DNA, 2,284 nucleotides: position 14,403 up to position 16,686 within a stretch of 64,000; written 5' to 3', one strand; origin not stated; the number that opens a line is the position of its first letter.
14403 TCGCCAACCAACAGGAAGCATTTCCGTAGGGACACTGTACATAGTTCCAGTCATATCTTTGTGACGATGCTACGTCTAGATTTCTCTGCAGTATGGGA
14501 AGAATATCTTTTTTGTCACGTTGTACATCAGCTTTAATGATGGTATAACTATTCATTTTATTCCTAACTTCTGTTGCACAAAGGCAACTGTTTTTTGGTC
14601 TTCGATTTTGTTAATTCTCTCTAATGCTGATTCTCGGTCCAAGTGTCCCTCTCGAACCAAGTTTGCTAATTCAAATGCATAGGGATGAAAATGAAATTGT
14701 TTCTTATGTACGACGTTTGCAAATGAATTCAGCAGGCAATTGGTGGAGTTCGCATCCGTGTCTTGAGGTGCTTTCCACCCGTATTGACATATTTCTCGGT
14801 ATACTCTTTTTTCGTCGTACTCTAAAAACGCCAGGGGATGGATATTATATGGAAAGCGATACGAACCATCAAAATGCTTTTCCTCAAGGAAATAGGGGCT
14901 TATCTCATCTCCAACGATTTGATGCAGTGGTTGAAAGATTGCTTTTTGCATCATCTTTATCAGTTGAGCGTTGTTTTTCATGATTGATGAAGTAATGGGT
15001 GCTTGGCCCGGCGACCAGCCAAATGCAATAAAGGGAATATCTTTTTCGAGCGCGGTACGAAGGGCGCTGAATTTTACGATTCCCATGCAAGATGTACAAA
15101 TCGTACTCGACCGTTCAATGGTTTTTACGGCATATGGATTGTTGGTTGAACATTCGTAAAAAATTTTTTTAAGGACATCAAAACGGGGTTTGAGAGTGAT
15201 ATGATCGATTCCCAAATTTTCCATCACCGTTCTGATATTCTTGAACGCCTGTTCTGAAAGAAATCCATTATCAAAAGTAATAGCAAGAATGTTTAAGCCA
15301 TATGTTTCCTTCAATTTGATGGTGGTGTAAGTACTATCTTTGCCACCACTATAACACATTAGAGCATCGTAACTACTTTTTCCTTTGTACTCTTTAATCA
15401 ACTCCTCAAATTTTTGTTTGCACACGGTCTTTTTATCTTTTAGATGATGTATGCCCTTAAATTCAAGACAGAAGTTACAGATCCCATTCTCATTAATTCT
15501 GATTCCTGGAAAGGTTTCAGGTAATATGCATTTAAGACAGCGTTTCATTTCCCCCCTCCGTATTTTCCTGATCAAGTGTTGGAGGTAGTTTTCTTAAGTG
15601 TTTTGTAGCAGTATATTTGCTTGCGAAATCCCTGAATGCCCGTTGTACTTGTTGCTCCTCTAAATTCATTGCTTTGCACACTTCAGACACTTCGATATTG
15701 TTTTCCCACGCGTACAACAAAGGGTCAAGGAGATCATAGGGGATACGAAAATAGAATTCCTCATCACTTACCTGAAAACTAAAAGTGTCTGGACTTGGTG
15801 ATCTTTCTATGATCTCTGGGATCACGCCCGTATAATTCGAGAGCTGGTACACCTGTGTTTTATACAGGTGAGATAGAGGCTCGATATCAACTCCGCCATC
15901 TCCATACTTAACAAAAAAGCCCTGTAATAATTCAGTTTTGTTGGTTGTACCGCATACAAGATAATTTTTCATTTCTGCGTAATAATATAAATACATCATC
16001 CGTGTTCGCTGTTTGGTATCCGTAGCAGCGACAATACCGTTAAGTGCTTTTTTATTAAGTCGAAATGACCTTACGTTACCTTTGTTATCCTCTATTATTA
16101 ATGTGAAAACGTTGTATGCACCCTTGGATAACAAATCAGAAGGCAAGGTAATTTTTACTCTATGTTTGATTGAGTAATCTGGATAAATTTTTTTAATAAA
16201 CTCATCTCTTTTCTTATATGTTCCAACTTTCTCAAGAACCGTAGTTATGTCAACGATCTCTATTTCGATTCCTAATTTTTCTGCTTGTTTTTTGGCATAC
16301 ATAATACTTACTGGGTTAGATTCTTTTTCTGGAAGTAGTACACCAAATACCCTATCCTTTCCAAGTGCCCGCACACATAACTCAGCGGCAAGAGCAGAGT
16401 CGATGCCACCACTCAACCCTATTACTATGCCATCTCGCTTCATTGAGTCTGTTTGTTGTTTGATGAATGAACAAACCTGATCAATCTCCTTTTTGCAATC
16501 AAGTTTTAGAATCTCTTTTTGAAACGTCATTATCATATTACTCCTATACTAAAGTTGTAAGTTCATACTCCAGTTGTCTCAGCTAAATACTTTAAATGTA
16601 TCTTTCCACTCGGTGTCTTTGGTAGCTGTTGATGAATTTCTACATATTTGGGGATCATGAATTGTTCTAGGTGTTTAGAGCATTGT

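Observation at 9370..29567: Twenty-kilobase cell-envelope glycan island bracketed by tRNA-Glu and tRNA-Gln genes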

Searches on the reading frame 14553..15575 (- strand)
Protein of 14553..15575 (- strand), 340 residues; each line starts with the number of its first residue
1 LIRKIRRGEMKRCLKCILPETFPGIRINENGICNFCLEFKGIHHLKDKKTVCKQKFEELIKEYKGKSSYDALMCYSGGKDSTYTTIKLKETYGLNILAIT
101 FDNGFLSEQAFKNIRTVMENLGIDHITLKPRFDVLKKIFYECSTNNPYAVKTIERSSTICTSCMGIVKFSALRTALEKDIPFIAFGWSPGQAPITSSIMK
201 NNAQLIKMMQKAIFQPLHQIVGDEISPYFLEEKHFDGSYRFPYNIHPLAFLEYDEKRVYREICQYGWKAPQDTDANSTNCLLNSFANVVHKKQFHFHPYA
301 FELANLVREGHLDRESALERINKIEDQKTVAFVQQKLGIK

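Call 4: search_protein_families(library=pfam, proteins=[window:14553-15575:-])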
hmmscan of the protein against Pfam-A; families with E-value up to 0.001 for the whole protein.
window:14553-15575:- (340 aa): 2 families
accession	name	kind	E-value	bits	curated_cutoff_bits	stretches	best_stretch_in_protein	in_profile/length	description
PF24167.1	DUF7411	-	3.3e-06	27.2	28.7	1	71-153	3-80/194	Family of unknown function (DUF7411)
PF06508.19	QueC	-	5.2e-05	23.3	22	1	71-154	2-82/210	Queuosine biosynthesis protein QueC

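Call 9: search_protein_families(library=ncbifam, proteins=[window:14553-15575:-], max_evalue=0.01)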
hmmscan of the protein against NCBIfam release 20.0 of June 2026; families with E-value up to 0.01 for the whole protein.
window:14553-15575:- (340 aa): 8 families
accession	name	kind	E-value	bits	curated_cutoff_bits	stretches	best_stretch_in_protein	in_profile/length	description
TIGR03573.1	WbuX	subfamily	6.6e-43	147.4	203.2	1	10-334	1-326/344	N-acetyl sugar amidotransferase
TIGR00364.1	TIGR00364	equivalog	6.6e-06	25.8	150.3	1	71-140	1-67/201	7-cyano-7-deazaguanine synthase QueC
NF011155.0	PRK14561.1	equivalog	1.8e-05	24.5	207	1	71-143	3-71/195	hypothetical protein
TIGR00268.2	TIGR00268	equivalog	4.9e-05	22.7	150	1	70-129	15-75/259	ATP-dependent sacrificial sulfur transferase LarE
TIGR00884.1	guaA_Cterm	equivalog_domain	0.0009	18.6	338.75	1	68-132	16-81/310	glutamine-hydrolyzing GMP synthase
NF010392.0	PRK13820.1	equivalog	0.0012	18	512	1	71-148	5-83/395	argininosuccinate synthase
NF006351.0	PRK08576.1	equivalog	0.0017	17.1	290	1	54-127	223-292/436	hypothetical protein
NF038212.1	argG_rel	exception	0.0063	15.4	425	0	68-131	14-75/381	argininosuccinate synthase-related protein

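Call 79: search_solved_structures(query=window:14553-15575:-, max_evalue=0.1)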
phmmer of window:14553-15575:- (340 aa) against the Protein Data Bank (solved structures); distinct sequences matched with E-value up to 0.1: 4.
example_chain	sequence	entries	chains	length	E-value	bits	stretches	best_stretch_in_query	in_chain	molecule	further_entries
8wex_A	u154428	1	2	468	0.00012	24.6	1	25-130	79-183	N-acetyl sugar amidotransferase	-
8cnz_A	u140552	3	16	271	0.00019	24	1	54-145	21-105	NAD_synthase domain-containing protein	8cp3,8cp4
2vxo_A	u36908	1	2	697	0.0051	19.3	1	23-124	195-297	GMP SYNTHASE [GLUTAMINE-HYDROLYZING]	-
1gpm_A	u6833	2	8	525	0.029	16.8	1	71-244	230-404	GMP SYNTHETASE | GMP synthase [glutamine-hydrolyzing]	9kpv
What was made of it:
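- Closest known: WbuX / AglX N-acetyl-sugar amidotransferases. Same: TIGR03573 is the best NCBIfam hit, and a weak solved-structure hit goes to 8wex (calls 9, 79).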

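Call 88: search_dna_similar(query=window:14553-15575:-, collection=plasmids, mode=protein, max_evalue=1e-20, max_rows=15)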
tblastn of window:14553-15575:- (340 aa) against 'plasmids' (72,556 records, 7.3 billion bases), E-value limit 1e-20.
Records with a match: 11; places in all: 11; records where one place covers at least 80% of the query: 10.
Best place of each record, by identity: <60% 11.
By first word of the organism name: Bacillus 8; Roseovarius 1; Pseudohalocynthiibacter 1; Streptomyces 1.
By predicted mobility (MOB-suite, as given by PLSDB): conjugative 6; non-mobilizable 5.
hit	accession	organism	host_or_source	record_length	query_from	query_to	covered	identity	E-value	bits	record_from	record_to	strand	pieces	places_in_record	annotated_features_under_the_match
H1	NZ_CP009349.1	Bacillus thuringiensis HD1002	Sewage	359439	9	338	97%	38.1%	1e-67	237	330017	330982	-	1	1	7-cyano-7-deazaguanine synthase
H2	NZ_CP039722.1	Bacillus thuringiensis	whole organism,soil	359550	9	338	97%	38.1%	1e-67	237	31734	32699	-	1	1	7-cyano-7-deazaguanine synthase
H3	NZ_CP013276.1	Bacillus thuringiensis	Vectobac,bacterial clone,Commercial ...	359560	9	338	97%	38.1%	1e-67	237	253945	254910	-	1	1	7-cyano-7-deazaguanine synthase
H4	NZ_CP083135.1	Bacillus thuringiensis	whole organism,Biopesticide Solbac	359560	9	338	97%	38.1%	1e-67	237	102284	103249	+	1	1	7-cyano-7-deazaguanine synthase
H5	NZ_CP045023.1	Bacillus thuringiensis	whole organism,soil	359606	9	338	97%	38.1%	1e-67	237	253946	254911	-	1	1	7-cyano-7-deazaguanine synthase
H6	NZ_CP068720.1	Bacillus cereus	Angelica sinensis Dlies,single cell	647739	9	338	97%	38.1%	1e-67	237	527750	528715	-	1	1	7-cyano-7-deazaguanine synthase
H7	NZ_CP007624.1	Bacillus pseudomycoides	-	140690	10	324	93%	36.1%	5e-53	194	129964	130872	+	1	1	7-cyano-7-deazaguanine synthase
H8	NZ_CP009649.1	Bacillus pseudomycoides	-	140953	10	274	78%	35.0%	1e-37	150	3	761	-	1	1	none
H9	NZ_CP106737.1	Roseovarius pelagicus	cell culture,Arctic seawater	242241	13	338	96%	28.0%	1e-28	124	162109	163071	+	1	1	non-ribosomal peptide synthetase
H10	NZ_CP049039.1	Pseudohalocynthiibacter aestuariivivens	pure culutre,Seawater recirculating ...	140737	12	338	96%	27.7%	6e-26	115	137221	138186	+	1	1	none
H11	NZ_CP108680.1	Streptomyces sp. NBC_01216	-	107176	11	322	92%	27.5%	2e-26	117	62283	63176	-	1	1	condensation domain-containing protein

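Call 89: get_annotated_region(hit=H1, flank=9000)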
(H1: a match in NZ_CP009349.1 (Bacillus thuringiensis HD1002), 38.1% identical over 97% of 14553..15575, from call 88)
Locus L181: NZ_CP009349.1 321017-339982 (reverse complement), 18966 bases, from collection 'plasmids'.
description: Bacillus thuringiensis HD1002 plasmid 1, complete sequence
organism: Bacillus thuringiensis HD1002 (NCBI taxid 1452729)
taxonomy: Bacteria; Bacillota; Bacilli; Bacillales; Bacillaceae; Bacillus; Bacillus thuringiensis; Bacillus thuringiensis HD1002
host: -; source: Sewage; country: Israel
typing (MOB-suite, as given by PLSDB): conjugative; replicon rep_cluster_1912; relaxase MOBP; mating-pair formation MPF_T
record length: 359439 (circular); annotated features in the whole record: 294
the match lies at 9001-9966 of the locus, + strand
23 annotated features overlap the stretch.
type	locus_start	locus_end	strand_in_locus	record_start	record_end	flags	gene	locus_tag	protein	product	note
CDS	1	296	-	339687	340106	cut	-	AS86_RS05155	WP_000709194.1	hypothetical protein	-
CDS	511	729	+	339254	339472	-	-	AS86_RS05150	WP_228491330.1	M23 family metallopeptidase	GO:0006508 - proteolysis [Evidence IEA]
CDS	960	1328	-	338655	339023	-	-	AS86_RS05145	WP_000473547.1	hypothetical protein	-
CDS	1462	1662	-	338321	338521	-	-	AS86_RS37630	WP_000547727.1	hypothetical protein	-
CDS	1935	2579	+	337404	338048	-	-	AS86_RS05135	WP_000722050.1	response regulator transcription factor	GO:0000160 - phosphorelay signal transduction system [Evidence IEA]; GO:0006355 - regulation of DNA-templated ...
CDS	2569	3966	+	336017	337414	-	-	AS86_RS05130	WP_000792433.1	HAMP domain-containing sensor histidine kinase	GO:0007165 - signal transduction [Evidence IEA]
CDS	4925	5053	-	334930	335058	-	-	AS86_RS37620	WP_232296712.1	IS3 family transposase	GO:0015074 - DNA integration [Evidence IEA]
CDS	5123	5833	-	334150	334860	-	-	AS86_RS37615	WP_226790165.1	IS3 family transposase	-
CDS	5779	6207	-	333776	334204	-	-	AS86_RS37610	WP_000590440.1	HTH domain-containing protein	-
CDS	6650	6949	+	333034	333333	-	-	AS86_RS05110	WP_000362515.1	hypothetical protein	-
CDS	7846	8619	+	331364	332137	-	-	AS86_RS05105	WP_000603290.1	alpha/beta hydrolase-fold protein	-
CDS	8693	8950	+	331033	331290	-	-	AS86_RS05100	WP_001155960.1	acyl carrier protein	GO:0006633 - fatty acid biosynthetic process [Evidence IEA]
CDS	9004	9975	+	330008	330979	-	-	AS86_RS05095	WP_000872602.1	7-cyano-7-deazaguanine synthase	-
CDS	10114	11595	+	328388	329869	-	-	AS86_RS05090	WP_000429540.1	class I adenylate-forming enzyme family protein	-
CDS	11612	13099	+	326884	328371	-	-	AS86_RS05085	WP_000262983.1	class I adenylate-forming enzyme family protein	-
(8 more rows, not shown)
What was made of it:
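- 14553..15575 (-): PP-loop ATP pyrophosphatase, WbuX/QueC-like, scoring below the WbuX cut-off. calls 4, 9, 79, 88, 89
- Closest known: WbuX / AglX N-acetyl-sugar amidotransferases. Different: Homologues occur inside ACP/KS/NRPS clusters and as NRPS domains (calls 88, 89).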

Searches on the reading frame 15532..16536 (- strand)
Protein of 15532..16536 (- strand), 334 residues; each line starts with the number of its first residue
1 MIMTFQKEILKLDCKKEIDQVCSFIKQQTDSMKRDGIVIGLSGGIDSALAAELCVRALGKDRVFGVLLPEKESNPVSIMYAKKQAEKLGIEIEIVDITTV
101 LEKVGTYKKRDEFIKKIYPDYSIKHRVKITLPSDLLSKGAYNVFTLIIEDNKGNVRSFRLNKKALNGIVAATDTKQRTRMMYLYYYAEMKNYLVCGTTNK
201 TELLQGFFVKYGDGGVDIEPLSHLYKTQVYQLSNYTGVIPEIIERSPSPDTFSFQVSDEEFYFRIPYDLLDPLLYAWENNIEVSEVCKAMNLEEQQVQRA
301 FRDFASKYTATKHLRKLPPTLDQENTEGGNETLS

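Call 4: search_protein_families(library=pfam, proteins=[window:15532-16536:-])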
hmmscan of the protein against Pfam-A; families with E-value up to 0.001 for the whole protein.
window:15532-16536:- (334 aa): 1 family
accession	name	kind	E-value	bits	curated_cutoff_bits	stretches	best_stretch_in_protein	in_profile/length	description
PF02540.23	NAD_synthase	-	2.6e-59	200.7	21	2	168-318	98-242/242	NAD synthase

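Call 9: search_protein_families(library=ncbifam, proteins=[window:15532-16536:-], max_evalue=0.01)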
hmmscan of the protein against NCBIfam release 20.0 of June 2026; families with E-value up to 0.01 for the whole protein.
window:15532-16536:- (334 aa): 15 families
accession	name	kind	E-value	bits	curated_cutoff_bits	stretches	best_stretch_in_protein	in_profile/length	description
NF002048.0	PRK00876.1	subfamily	1.7e-118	395.2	313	1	3-325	5-327/330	NAD(+) synthase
NF010587.0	PRK13980.1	equivalog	8.8e-67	225.1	255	2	169-325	111-262/267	NAD+ synthase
TIGR00552.1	nadE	equivalog_domain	6.7e-54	182.7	63.65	2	132-323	70-246/251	NAD(+) synthase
NF010588.0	PRK13981.1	equivalog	2e-30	105.7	479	2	33-104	284-355/546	NAD+ synthase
NF001979.1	PRK00768.1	equivalog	2.7e-29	102.5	250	2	172-279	133-241/266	NAD(+) synthase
NF000848.1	PRK00074.1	equivalog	1.7e-09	36.8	400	1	4-81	182-265/512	glutamine-hydrolyzing GMP synthase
TIGR00884.1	guaA_Cterm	equivalog_domain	9e-09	35.1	338.75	1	25-98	7-80/310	glutamine-hydrolyzing GMP synthase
TIGR00268.2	TIGR00268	equivalog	3.4e-07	29.8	150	1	35-100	14-79/259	ATP-dependent sacrificial sulfur transferase LarE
NF002730.0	PRK02628.1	equivalog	3.2e-06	25.6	473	1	11-101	336-431/677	NAD(+) synthase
NF001138.1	PRK00143.1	equivalog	0.0001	21.4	284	1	37-99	2-70/345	tRNA 2-thiouridine(34) synthase MnmA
TIGR00364.1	TIGR00364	equivalog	0.00074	19.1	150.3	1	38-102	2-64/201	7-cyano-7-deazaguanine synthase QueC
TIGR00420.1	trmU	equivalog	0.00086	18.3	236.95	1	37-98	3-72/351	tRNA 2-thiouridine(34) synthase MnmA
NF049949.1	tRNAsynTtuAPyrococ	equivalog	0.0044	16.2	450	1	32-103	45-116/292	tRNA-5-methyluridine(54) 2-sulfurtransferase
NF006351.0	PRK08576.1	equivalog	0.0058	15.3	290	1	31-109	231-309/436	hypothetical protein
TIGR01536.1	asn_synth_AEB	equivalog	0.0087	15.1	267.1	0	36-98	254-316/517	asparagine synthase (glutamine-hydrolyzing)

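Call 80: search_solved_structures(query=window:15532-16536:-, max_evalue=0.00001)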
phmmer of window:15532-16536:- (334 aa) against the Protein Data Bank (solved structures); distinct sequences matched with E-value up to 0.00001: 20.
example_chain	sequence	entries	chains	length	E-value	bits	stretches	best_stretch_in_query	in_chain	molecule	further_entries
2e18_A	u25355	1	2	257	2.2e-35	125.4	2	175-318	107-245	NH(3)-dependent NAD(+) synthetase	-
3p52_A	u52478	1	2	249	1.8e-33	119.1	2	170-282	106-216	NH(3)-dependent NAD(+) synthetase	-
3fiu_A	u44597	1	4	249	2.8e-25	92.2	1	168-273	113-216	NH(3)-dependent NAD(+) synthetase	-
1xng_A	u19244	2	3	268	6.1e-23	84.5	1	176-278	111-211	NH(3)-dependent NAD(+) synthetase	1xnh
1ee1_A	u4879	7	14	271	4.6e-19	71.8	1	173-289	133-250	NH(3)-DEPENDENT NAD(+) SYNTHETASE | NAD SYNTHETASE | PROTEIN (NAD SYNTHETASE)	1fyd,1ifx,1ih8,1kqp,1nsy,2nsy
5kha_A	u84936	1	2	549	3.5e-18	68.9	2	35-101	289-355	Glutamine-dependent NAD+ synthetase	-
4q16_A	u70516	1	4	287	3.8e-17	65.5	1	173-254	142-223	NH(3)-dependent NAD(+) synthetase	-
1wxe_A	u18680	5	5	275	1.4e-15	60.3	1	173-276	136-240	NH(3)-dependent NAD(+) synthetase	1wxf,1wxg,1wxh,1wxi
3dpi_A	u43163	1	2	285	4.1e-15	58.8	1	173-276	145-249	NAD+ synthetase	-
2pz8_A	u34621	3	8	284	4.5e-15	58.7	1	173-286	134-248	NH(3)-dependent NAD(+) synthetase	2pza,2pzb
6kv3_A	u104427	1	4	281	7.9e-15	57.9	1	173-274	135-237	NH(3)-dependent NAD(+) synthetase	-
3q4g_A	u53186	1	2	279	8.5e-15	57.8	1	173-286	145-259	NH(3)-dependent NAD(+) synthetase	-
4xfd_A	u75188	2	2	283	1.1e-14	57.4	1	173-276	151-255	NH(3)-dependent NAD(+) synthetase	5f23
3hmq_A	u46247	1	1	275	6.5e-14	54.9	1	173-274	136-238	NH(3)-dependent NAD(+) synthetase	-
5wp0_A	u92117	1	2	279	1.9e-13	53.3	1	173-276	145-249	NH(3)-dependent NAD(+) synthetase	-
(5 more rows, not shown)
